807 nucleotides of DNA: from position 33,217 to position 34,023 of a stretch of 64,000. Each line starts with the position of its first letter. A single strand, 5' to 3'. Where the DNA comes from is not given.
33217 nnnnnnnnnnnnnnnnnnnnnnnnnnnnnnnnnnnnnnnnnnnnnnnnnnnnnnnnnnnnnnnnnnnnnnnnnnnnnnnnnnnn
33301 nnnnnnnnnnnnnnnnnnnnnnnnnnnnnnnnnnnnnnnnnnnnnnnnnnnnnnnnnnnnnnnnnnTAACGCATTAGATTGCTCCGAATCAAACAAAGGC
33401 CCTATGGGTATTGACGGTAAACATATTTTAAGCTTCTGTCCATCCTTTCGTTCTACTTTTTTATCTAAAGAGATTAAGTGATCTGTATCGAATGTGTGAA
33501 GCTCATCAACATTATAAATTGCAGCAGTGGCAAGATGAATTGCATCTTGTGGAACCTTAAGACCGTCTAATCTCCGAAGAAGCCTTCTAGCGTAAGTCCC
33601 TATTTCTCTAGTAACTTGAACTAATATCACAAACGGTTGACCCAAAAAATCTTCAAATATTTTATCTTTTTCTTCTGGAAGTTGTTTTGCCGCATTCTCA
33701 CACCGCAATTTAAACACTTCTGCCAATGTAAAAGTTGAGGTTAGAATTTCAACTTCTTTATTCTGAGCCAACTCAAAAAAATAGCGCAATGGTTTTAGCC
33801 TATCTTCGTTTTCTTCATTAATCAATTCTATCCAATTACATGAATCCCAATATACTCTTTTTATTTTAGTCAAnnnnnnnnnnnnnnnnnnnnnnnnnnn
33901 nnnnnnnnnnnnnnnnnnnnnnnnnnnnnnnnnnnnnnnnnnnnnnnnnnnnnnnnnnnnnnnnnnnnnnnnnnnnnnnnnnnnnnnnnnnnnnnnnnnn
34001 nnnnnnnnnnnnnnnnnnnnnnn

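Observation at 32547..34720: Candidate undescribed four-gene module: unknown 284-aa protein, PIN nuclease, 48-aa peptide and ClpP-fold protease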

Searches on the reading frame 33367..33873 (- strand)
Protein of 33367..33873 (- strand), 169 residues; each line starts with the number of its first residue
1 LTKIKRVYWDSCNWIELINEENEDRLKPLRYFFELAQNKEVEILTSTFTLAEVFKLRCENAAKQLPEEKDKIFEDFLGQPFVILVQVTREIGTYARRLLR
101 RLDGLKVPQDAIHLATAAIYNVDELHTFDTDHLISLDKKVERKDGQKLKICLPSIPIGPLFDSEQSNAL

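Call 6: search_protein_families(library=pfam, proteins=[window:33367-33873:-], max_evalue=1)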
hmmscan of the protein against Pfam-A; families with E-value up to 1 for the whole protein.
window:33367-33873:- (169 aa): 1 family
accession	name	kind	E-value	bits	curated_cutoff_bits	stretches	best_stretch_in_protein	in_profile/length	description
PF01850.27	PIN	-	1.4e-08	35.8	23.6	1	8-132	2-114/120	PIN domain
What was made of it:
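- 33364..33873 (-): PIN-domain nuclease, 169 aa from the TTG start. VapC-like, with D10, E52, D110 and D129. PF01850 (call 6).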

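Call 7: search_protein_families(library=padloc, proteins=[window:33367-33873:-], max_evalue=1)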
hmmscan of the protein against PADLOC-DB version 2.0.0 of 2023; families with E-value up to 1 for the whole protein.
window:33367-33873:- (169 aa): 0 families

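Call 8: search_protein_families(library=ncbifam, proteins=[window:33367-33873:-], max_evalue=1)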
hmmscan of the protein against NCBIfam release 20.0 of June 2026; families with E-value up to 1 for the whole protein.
window:33367-33873:- (169 aa): 1 family
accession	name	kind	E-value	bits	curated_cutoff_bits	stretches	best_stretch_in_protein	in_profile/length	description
NF005334.0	PRK06855.1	equivalog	0.17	10.7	443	1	11-76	251-314/434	pyridoxal phosphate-dependent aminotransferase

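Call 48: search_solved_structures(query=window:33367-33873:-, max_evalue=1, show_alignments=2)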
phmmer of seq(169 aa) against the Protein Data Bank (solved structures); distinct sequences matched with E-value up to 1: 0.
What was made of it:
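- Tried and rejected: No hit at E <= 1 (call 48).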

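Call 79: find_homologous_proteins(query=window:33367-33873:-, max_evalue=0.00001)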
Query seq(169 aa) (169 aa): 249 proteins with E <= 0.00001 among 377 candidates; the best 120 are listed.
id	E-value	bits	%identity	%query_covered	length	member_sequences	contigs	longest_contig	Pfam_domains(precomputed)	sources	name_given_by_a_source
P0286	3.1e-107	374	100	100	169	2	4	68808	PF01850.28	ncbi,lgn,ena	ncbi:MAG: PIN domain-containing protein [Smithella sp.]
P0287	8.7e-69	249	71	92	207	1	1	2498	PF01850.28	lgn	-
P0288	2.7e-68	247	70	92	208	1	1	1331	PF01850.28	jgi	jgi:predicted nucleic acid-binding protein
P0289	4.4e-66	240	66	96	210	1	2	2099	PF01850.28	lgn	-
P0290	8.6e-66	239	71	86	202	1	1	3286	PF01850.28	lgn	-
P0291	9.1e-66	239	68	92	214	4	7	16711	PF01850.28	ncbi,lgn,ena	-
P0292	2.8e-65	237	68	92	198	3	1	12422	PF01850.28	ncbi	ncbi:MAG: PIN domain-containing protein [Smithella sp.]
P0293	9.4e-64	232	61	98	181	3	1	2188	PF01850.28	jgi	-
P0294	1.1e-63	232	68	94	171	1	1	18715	PF01850.28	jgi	-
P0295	9.8e-63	229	69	91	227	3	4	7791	PF01850.28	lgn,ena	-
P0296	2.1e-62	228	68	89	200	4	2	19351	PF01850.28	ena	-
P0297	2.4e-62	228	70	86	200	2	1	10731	-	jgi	-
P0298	2.4e-60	221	61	93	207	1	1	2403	PF01850.28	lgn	-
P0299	1.2e-59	219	62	94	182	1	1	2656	PF01850.28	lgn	-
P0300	4.6e-59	217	62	89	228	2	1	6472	PF01850.28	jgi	jgi:predicted nucleic acid-binding protein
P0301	3.1e-55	205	68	83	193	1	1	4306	PF01850.28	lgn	-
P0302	6.1e-49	184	57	94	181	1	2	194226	PF01850.28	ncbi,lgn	-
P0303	1.9e-46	176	58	88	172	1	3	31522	PF01850.28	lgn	-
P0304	4.2e-46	175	56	93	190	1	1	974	PF01850.28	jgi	jgi:predicted nucleic acid-binding protein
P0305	1.1e-45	174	55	95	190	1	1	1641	PF01850.28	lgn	-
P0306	4.8e-44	168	52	93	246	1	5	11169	PF01850.28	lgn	-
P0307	8.0e-44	167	53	95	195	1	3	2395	PF01850.28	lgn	-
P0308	2.9e-43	166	49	99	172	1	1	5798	PF01850.28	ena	-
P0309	5.0e-43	165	52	94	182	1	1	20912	PF01850.28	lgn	-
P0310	6.7e-43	164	53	86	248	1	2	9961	PF01850.28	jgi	-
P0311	6.8e-43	164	49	95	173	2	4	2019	PF01850.28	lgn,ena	-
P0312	7.2e-43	164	55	86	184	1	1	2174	PF01850.28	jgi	jgi:predicted nucleic acid-binding protein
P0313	1.2e-42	164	54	86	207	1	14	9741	PF01850.28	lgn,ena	-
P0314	1.8e-42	163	53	92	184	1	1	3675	PF01850.28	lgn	-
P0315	2.3e-42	163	53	93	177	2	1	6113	PF01850.28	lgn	-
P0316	2.3e-42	163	52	93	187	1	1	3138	PF01850.28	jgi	jgi:predicted nucleic acid-binding protein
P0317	2.9e-42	162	51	96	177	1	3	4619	PF01850.28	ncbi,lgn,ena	-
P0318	3.0e-42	162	53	91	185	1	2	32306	PF01850.28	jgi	jgi:predicted nucleic acid-binding protein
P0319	3.3e-42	162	52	92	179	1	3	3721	PF01850.28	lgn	-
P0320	5.8e-42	161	49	94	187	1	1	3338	PF01850.28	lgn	-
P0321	7.4e-42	161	55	88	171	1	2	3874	PF01850.28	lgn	-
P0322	7.7e-42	161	51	94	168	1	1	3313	PF01850.28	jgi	jgi:predicted nucleic acid-binding protein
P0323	8.8e-42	161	54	86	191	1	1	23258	PF01850.28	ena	-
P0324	1.1e-41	160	53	89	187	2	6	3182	PF01850.28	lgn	-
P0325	1.7e-41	160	49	96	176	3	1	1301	PF01850.28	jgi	jgi:predicted nucleic acid-binding protein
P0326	2.0e-41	160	53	86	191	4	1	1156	PF01850.28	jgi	jgi:predicted nucleic acid-binding protein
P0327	2.2e-41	160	52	91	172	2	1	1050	PF01850.28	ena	-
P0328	3.1e-41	159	51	95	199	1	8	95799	PF01850.28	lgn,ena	-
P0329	3.3e-41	159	53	88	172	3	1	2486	PF01850.28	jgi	jgi:predicted nucleic acid-binding protein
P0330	3.5e-41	159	52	89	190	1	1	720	PF01850.28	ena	-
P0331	5.0e-41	158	47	98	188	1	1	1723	PF01850.28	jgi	-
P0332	5.3e-41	158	53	89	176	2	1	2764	PF01850.28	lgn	-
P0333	7.5e-41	158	53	92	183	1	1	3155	PF01850.28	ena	-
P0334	8.9e-41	158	49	89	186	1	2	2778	PF01850.28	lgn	-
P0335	1.0e-40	157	52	95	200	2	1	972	PF01850.28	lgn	-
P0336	1.6e-40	157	52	88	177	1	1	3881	PF01850.28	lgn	-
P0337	1.6e-40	157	48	98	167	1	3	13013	PF01850.28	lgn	-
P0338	1.7e-40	157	51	98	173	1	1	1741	PF01850.28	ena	-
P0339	2.1e-40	156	48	100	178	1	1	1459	PF01850.28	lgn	-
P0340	3.4e-40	156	53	94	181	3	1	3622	PF01850.28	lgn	-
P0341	3.6e-40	156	51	93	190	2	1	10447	PF01850.28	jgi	-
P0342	3.7e-40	156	53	91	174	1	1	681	PF01850.28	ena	-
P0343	3.9e-40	155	48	98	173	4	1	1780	PF01850.28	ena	-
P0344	4.9e-40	155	52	89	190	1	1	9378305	PF01850.28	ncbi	-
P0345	6.4e-40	155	51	89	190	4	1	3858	PF01850.28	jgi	-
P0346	9.0e-40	154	51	89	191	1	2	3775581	PF01850.28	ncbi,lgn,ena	-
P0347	1.2e-39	154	51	91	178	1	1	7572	PF01850.28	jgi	jgi:predicted nucleic acid-binding protein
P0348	1.3e-39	154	52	87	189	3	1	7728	PF01850.28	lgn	-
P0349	1.3e-39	154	50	91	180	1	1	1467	PF01850.28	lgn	-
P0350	2.2e-39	153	50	89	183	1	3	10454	PF01850.28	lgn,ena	-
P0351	2.5e-39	153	51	86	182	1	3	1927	PF01850.28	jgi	jgi:predicted nucleic acid-binding protein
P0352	2.5e-39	153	51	89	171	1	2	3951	PF01850.28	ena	-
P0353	3.1e-39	153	53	87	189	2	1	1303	PF01850.28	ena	-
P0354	3.3e-39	152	48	95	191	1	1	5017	PF01850.28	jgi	jgi:predicted nucleic acid-binding protein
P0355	3.4e-39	152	50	93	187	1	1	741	PF01850.28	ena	-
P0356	4.6e-39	152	51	91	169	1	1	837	PF01850.28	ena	-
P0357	4.9e-39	152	52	89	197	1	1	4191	PF01850.28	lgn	-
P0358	5.2e-39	152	52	86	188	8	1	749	PF01850.28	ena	-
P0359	5.6e-39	152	52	88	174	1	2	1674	PF01850.28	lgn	-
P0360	6.0e-39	152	46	98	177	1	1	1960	PF01850.28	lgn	-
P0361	7.3e-39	151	49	96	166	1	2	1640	PF01850.28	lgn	-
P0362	8.1e-39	151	49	91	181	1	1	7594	PF01850.28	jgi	jgi:predicted nucleic acid-binding protein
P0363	1.0e-38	151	48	96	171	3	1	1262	PF01850.28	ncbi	-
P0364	1.1e-38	151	54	87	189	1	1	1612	PF01850.28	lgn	-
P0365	1.3e-38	150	48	98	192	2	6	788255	PF01850.28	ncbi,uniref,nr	ncbi:type II toxin-antitoxin system VapC family toxin [Bradyrhizobium sp. SZCCHNS3051]|uniref:type I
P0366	1.5e-38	150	50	93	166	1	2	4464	PF01850.28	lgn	-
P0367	1.5e-38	150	47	96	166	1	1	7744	PF01850.28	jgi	-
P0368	1.7e-38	150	48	94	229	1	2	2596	PF01850.28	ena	-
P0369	3.1e-38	149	52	88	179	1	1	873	PF01850.28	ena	-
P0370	3.1e-38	149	47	98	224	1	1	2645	PF01850.28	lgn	-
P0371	3.1e-38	149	51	92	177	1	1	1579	PF01850.28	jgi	jgi:predicted nucleic acid-binding protein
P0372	3.3e-38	149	51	95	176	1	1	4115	PF01850.28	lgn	-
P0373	3.3e-38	149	54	85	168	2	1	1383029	PF01850.28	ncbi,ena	-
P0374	3.6e-38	149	52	88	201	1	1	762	PF01850.28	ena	-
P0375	3.8e-38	149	50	90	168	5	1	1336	PF01850.28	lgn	-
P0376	4.2e-38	149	48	96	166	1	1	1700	PF01850.28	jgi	-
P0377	4.4e-38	149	50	93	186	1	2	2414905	PF01850.28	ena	-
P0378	4.7e-38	149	50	98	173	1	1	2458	PF01850.28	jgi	jgi:predicted nucleic acid-binding protein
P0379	7.6e-38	148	52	94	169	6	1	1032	PF01850.28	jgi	jgi:predicted nucleic acid-binding protein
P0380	9.3e-38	148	52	86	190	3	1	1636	PF01850.28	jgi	jgi:predicted nucleic acid-binding protein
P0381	1.0e-37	148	51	93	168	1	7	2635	PF01850.28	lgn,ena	-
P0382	1.1e-37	148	47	96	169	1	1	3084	PF01850.28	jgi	jgi:predicted nucleic acid-binding protein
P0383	1.9e-37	147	51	89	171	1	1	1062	PF01850.28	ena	-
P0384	2.1e-37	147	50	91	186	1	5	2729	PF01850.28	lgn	-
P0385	2.5e-37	146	45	98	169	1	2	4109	PF01850.28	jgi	jgi:predicted nucleic acid-binding protein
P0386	2.5e-37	146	53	88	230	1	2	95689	PF01850.28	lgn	-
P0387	2.8e-37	146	52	88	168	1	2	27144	PF01850.28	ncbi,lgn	-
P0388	3.4e-37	146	52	89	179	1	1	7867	PF01850.28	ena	-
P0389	3.7e-37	146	47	96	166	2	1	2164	PF01850.28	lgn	-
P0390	3.9e-37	146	49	94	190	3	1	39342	PF01850.28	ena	-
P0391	4.0e-37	146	51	88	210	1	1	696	PF01850.28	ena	-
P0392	5.4e-37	145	48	94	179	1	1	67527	PF01850.28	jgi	jgi:predicted nucleic acid-binding protein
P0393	5.8e-37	145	50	88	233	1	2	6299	PF01850.28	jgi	jgi:predicted nucleic acid-binding protein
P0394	5.8e-37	145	48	96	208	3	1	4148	PF01850.28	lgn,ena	-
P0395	7.0e-37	145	47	93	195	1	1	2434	PF01850.28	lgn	-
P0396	9.4e-37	144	52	86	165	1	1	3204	PF01850.28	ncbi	ncbi:MAG: hypothetical protein NVSMB64_28970 [Candidatus Velthaea sp.]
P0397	9.4e-37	144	50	94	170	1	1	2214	PF01850.28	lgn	-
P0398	1.0e-36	144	47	91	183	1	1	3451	PF01850.28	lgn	-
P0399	1.0e-36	144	52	88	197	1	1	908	PF01850.28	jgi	jgi:predicted nucleic acid-binding protein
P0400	1.1e-36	144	50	89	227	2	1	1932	PF01850.28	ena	-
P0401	1.3e-36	144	47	92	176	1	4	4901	PF01850.28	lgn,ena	-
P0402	2.1e-36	143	47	96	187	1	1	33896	PF01850.28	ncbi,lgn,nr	ncbi:MAG: hypothetical protein JWQ76_4542 [Ramlibacter sp.]|nr:hypothetical protein [Ramlibacter sp.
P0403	2.3e-36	143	46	96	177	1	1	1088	PF01850.28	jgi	-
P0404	2.8e-36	143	49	94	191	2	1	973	PF01850.28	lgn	-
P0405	3.3e-36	143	50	91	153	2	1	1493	PF01850.28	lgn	-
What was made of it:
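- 33364..33873 (-): 249 homologues, one named VapC-family toxin by NCBI (call 79).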

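Call 80: find_encoding_contigs(protein=P0365, flank=4000, max_places=2)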
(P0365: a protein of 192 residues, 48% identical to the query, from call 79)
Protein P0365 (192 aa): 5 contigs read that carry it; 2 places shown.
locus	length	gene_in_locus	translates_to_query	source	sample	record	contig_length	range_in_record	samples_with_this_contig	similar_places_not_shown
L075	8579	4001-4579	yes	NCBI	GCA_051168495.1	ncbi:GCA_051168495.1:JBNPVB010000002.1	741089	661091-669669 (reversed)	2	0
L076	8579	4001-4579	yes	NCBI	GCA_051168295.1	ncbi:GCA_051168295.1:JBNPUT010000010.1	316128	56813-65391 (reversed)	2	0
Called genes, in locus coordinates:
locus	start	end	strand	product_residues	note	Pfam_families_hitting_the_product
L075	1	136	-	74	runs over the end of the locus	-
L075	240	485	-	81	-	-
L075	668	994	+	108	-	-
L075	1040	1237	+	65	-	-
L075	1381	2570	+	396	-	PF01527:HTH_Tnp_1, PF13384:HTH_23 (faint), PF13276:HTH_21, PF00665:rve, PF13683:rve_3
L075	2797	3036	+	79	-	-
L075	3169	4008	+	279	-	-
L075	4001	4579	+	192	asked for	PF01850:PIN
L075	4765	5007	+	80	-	-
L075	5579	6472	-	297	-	PF09130:DUF1932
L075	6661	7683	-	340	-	PF00356:LacI, PF00532:Peripla_BP_1, PF13407:Peripla_BP_4, PF13377:Peripla_BP_3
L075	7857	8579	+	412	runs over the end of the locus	PF00155:Aminotran_1_2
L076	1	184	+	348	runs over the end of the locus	-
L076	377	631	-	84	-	-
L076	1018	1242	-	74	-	-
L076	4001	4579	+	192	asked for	PF01850:PIN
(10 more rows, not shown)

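Call 81: find_encoding_contigs(protein=P0344, flank=4000, max_places=1)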
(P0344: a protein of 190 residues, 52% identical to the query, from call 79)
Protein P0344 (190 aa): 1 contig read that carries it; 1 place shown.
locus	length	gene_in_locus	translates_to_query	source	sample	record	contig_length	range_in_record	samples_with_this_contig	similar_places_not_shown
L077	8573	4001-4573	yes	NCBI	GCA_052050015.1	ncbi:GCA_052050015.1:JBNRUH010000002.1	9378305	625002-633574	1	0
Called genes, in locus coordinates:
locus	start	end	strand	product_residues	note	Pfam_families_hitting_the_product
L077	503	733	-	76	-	-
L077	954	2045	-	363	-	-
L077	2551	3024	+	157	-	PF11867:T1RH-like_C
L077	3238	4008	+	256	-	-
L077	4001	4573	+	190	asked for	PF01850:PIN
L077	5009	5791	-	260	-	-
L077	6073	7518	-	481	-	PF00982:Glyco_transf_20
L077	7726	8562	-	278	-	PF02358:Trehalose_PPase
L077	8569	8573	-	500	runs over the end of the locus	PF00083:Sugar_tr, PF07690:MFS_1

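Call 82: find_encoding_contigs(protein=P0302, flank=4000, max_places=1)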
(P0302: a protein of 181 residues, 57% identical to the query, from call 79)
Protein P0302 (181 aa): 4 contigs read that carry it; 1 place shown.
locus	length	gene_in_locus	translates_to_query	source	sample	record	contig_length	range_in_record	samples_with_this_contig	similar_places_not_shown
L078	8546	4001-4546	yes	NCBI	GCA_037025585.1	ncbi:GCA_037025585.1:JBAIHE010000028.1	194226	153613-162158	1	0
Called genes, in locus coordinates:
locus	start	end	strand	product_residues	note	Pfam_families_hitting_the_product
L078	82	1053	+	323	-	-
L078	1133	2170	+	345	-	PF01590:GAF, PF13185:GAF_2, PF13492:GAF_3 (weak), PF07730:HisKA_3, PF02518:HATPase_c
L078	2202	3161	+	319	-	PF12760:Zn_ribbon_IS1595, PF12762:DDE_Tnp_IS1595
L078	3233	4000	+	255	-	-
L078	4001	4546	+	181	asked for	PF01850:PIN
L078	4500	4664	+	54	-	-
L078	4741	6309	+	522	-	PF01555:N6_N4_Mtase, PF04471:Mrr_cat, PF22722:NA-iREase1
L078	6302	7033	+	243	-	PF00072:Response_reg, PF00196:GerE, PF04545:Sigma70_r4 (weak), PF08281:Sigma70_r4_2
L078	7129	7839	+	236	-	PF00106:adh_short, PF08659:KR, PF13561:adh_short_C2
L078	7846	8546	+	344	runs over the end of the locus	PF02547:Queuosine_synth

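Call 85: search_protein_families(library=phrogs, proteins=[window:33367-33873:-, L078:4741-6306:+], max_evalue=0.01)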
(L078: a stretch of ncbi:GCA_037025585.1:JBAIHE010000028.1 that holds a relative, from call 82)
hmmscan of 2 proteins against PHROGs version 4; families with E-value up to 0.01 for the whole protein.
window:33367-33873:- (169 aa): 0 families

L078:4741-6306:+ (522 aa): 11 families
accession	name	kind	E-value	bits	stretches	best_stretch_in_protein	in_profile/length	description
phrog_67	-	other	9.3e-53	181.3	1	2-488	149-468/743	DNA methyltransferase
phrog_3008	-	other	7.9e-18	65.6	1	269-340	150-221/244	DNA methyltransferase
phrog_498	-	other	3.4e-16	59.9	1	242-340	333-430/633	DNA methyltransferase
phrog_6952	-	other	4.9e-12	47.1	1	248-319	97-164/181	DNA methyltransferase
phrog_18293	-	other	6.1e-10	40.1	1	261-337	38-114/119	methyltransferase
phrog_23085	-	unknown function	4.7e-09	37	1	264-360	39-135/138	-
phrog_23148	-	unknown function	8.8e-08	33.4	1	268-333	84-149/165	-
phrog_18146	-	other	1.3e-05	25.3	1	269-337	49-118/452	DNA methyltransferase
phrog_16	-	DNA, RNA and nucleotide metabolism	2.8e-05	23.5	1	276-318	855-897/986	DNA helicase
phrog_12517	-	unknown function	4.3e-05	23.8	1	288-339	105-156/316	-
phrog_10183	-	other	0.0022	17.3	1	273-334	100-161/889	DNA methyltransferase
